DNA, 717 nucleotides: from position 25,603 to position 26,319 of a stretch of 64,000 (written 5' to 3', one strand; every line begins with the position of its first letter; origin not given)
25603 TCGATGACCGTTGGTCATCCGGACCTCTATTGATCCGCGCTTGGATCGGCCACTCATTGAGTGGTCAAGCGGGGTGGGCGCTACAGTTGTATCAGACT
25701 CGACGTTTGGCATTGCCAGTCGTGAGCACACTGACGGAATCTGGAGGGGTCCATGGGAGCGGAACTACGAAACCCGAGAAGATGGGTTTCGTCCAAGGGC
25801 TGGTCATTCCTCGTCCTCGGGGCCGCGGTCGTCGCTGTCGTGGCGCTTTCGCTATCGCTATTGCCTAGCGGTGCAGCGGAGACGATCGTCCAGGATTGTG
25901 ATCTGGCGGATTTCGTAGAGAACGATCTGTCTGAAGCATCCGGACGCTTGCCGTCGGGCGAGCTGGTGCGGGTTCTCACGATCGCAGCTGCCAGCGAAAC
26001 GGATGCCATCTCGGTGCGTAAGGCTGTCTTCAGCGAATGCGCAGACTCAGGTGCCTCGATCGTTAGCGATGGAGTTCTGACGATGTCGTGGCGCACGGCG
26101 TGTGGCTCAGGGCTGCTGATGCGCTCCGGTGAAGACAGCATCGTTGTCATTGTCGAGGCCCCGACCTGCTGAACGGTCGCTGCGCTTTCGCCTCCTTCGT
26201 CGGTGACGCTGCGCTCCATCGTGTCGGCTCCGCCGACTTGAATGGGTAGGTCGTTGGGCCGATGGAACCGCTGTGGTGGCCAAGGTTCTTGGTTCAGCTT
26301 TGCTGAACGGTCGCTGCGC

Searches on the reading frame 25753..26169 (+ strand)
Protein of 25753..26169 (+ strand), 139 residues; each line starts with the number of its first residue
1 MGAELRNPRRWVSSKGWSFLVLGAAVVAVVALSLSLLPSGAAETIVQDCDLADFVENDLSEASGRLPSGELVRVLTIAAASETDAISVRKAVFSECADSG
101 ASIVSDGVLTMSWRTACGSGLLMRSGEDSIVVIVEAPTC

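Call 8: search_protein_families(library=pfam, proteins=[window:25753-26169:+], max_evalue=1)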
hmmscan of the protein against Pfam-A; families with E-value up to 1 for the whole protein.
seq(139 aa): 0 families
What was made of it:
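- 25753..26172 (+): 139-aa gene of unknown function. It travels with the module in both lineages and is part of the same insertion, but it is not seen next to other divergent RHH-Doc loci. No Pfam hit (call 8).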
